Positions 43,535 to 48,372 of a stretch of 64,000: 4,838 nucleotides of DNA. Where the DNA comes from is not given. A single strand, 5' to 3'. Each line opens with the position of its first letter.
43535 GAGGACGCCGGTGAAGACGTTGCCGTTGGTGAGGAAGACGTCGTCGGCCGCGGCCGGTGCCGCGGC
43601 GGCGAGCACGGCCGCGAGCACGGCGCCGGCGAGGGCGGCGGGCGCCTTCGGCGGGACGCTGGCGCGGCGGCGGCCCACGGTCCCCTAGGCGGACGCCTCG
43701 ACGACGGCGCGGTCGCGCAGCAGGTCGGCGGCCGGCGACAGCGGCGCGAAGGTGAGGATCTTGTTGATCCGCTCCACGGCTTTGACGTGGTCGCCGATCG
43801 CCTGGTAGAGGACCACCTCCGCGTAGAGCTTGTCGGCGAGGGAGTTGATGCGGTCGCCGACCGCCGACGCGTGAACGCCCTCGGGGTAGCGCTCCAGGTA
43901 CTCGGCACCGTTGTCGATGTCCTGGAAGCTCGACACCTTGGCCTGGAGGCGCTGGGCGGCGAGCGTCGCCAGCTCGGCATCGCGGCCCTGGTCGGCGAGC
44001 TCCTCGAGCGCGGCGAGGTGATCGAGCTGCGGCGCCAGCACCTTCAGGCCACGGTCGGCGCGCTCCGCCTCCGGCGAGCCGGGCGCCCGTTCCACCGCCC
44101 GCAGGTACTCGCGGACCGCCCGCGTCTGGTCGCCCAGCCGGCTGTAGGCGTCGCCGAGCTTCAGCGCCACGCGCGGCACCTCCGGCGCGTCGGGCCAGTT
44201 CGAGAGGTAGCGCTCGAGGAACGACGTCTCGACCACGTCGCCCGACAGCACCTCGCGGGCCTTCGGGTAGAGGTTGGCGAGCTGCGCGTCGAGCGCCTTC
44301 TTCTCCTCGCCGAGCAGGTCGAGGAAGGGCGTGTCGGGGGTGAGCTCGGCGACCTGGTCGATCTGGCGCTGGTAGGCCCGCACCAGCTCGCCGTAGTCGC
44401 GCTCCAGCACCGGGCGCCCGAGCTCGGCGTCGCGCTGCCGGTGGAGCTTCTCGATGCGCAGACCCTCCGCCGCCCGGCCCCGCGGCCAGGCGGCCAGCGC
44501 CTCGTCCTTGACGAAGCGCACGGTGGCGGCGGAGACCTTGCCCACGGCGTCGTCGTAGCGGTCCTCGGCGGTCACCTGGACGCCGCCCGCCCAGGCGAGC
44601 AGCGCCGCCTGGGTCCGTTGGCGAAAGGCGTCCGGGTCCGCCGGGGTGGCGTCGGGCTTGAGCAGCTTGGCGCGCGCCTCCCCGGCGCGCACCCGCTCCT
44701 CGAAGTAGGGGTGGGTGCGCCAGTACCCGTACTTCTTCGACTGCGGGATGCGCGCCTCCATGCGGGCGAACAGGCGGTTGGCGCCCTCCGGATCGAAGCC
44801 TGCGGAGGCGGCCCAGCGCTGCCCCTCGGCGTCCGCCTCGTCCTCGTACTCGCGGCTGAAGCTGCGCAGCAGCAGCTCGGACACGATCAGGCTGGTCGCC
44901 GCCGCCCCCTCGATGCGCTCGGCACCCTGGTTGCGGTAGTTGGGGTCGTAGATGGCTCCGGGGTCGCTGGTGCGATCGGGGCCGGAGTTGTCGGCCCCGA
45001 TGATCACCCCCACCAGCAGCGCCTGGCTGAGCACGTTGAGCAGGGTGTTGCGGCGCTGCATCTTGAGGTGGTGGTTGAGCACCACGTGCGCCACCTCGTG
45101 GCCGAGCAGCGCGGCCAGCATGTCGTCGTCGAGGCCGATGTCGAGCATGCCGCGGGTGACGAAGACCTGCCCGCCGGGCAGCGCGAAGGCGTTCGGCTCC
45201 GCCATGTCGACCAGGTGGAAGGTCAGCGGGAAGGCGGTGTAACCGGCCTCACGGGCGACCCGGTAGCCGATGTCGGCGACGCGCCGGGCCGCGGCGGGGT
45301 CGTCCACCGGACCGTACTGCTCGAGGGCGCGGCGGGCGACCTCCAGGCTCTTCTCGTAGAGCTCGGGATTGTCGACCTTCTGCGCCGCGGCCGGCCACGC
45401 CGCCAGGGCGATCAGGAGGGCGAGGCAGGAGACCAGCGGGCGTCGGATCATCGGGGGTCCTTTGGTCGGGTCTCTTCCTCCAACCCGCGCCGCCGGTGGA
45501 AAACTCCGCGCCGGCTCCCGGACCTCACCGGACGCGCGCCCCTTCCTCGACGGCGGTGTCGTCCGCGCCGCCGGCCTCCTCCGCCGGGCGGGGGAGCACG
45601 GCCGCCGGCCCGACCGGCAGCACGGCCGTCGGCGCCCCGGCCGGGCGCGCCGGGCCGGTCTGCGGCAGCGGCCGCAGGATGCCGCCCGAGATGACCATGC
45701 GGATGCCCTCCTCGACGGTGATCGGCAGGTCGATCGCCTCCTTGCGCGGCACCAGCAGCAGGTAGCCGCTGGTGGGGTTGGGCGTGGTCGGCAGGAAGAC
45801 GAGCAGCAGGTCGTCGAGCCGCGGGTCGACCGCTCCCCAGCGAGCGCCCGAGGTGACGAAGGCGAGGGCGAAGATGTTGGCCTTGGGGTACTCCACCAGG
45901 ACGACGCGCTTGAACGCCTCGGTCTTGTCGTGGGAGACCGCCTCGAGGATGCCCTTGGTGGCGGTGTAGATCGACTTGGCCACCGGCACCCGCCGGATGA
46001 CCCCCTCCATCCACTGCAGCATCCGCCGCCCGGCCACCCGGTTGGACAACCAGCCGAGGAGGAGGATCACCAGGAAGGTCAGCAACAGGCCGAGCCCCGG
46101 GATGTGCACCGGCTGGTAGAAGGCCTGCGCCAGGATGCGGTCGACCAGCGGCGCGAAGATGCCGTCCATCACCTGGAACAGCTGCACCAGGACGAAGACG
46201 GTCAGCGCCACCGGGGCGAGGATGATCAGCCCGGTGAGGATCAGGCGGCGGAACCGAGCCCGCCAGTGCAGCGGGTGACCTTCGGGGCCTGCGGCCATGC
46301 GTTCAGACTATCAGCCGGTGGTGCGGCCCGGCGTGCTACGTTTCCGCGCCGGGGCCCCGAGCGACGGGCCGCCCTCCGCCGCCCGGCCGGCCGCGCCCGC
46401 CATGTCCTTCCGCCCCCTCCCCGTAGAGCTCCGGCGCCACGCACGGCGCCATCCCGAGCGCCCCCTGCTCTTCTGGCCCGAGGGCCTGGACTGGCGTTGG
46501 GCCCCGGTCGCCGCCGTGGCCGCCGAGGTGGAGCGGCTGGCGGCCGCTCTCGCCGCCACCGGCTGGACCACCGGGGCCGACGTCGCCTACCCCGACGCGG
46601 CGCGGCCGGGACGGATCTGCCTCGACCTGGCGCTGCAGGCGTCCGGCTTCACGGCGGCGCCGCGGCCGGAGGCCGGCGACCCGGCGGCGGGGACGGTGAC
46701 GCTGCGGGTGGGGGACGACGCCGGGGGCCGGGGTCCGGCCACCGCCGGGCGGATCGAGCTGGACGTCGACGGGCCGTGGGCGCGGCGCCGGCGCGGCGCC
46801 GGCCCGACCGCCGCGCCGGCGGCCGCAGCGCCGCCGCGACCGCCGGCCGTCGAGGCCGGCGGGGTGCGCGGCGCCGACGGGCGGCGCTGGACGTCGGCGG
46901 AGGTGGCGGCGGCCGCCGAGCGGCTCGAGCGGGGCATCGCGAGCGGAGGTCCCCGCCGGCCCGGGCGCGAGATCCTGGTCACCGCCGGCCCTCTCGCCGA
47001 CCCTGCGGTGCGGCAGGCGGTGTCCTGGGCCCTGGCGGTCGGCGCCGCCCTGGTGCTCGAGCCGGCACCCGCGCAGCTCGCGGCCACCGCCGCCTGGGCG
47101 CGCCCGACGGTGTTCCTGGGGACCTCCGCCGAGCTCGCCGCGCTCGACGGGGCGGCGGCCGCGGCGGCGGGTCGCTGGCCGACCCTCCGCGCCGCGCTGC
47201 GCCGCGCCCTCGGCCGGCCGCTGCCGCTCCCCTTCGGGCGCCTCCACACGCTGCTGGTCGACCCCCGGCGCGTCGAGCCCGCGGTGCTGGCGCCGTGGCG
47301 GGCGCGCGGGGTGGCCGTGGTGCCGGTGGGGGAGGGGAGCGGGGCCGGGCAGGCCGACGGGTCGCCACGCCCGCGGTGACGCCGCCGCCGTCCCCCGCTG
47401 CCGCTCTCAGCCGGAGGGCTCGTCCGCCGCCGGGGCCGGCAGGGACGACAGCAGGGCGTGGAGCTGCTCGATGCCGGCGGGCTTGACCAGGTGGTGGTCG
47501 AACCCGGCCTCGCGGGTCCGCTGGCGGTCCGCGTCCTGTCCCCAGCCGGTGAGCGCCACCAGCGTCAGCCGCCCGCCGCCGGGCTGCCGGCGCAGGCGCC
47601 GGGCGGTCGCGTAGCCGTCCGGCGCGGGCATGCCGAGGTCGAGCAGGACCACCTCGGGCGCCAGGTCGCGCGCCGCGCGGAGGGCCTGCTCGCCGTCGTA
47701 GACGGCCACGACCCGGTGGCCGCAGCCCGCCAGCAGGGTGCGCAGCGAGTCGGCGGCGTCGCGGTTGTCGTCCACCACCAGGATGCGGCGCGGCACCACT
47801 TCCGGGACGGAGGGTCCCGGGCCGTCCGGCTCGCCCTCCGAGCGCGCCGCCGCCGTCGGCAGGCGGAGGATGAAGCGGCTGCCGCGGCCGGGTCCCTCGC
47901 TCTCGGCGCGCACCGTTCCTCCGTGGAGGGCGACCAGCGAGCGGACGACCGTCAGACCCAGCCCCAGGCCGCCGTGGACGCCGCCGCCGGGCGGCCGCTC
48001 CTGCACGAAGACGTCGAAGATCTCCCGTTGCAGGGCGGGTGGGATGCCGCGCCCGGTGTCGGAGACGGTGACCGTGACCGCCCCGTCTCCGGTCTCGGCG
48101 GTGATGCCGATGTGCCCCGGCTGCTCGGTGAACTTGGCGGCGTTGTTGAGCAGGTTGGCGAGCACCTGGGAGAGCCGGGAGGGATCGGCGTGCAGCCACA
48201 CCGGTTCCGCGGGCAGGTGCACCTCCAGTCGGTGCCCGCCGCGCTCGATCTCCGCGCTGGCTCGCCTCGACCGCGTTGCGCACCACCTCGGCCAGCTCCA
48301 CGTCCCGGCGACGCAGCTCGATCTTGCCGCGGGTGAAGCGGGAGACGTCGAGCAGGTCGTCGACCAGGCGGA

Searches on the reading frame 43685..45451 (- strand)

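Call 57: search_protein_families(library=pfam, proteins=[window:43685-45451:-], max_evalue=0.001)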
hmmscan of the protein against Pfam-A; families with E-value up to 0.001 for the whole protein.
window:43685-45451:- (588 aa): 6 families
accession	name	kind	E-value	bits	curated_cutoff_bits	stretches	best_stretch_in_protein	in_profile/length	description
PF01435.24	Peptidase_M48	-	1.8e-27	96.8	20.3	1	53-256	2-181/186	Peptidase family M48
PF13174.12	TPR_6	-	0.00017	22.5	26.3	0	430-459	4-33/33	Tetratricopeptide repeat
PF13424.12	TPR_12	-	0.00018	22.1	30.1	0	420-456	39-75/77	Tetratricopeptide repeat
PF07719.23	TPR_2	-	0.00019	21.7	27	0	430-458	5-33/34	Tetratricopeptide repeat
PF13428.12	TPR_14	-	0.00061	20.7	23.5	1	426-462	1-37/44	Tetratricopeptide repeat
PF13181.12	TPR_8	-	0.00078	19.9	25.7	0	428-457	3-32/34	Tetratricopeptide repeat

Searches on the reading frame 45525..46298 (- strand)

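Call 57: search_protein_families(library=pfam, proteins=[window:45525-46298:-], max_evalue=0.001)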
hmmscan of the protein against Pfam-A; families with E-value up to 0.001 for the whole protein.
window:45525-46298:- (257 aa): 1 family
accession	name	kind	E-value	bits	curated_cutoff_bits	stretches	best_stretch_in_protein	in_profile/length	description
PF04367.18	DUF502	-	7.4e-30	103.4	23.8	1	72-177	1-107/107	Protein of unknown function (DUF502)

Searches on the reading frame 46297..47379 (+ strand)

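Call 57: search_protein_families(library=pfam, proteins=[window:46297-47379:+], max_evalue=0.001)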
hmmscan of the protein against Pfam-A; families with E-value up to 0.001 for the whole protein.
window:46297-47379:+ (360 aa): 1 family
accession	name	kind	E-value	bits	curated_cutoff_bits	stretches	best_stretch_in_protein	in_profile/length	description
PF00501.34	AMP-binding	-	6.1e-05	22.4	29.9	0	45-122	1-75/384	AMP-binding enzyme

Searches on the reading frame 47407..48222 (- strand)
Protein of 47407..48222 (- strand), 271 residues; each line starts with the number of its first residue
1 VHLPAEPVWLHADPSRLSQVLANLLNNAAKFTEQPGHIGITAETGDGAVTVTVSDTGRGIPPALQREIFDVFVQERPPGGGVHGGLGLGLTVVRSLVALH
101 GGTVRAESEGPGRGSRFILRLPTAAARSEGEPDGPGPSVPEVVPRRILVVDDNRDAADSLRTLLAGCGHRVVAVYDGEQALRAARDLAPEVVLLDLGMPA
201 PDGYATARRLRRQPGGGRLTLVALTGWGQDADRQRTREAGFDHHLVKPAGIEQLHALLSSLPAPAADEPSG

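Call 57: search_protein_families(library=pfam, proteins=[window:47407-48222:-], max_evalue=0.001)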
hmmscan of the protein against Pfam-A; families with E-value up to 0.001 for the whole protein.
window:47407-48222:- (271 aa): 3 families
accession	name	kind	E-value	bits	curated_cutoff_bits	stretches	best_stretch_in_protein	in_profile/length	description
PF02518.31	HATPase_c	-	6.4e-28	97.8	26.4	1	13-123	2-109/111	Histidine kinase-, DNA gyrase B-, and HSP90-like ATPase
PF00072.30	Response_reg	-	1.6e-20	73.7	30.2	1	147-258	1-110/111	Response regulator receiver domain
PF13581.12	HATPase_c_2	-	0.00064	20.2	27.4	0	24-97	39-109/127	Histidine kinase-like ATPase domain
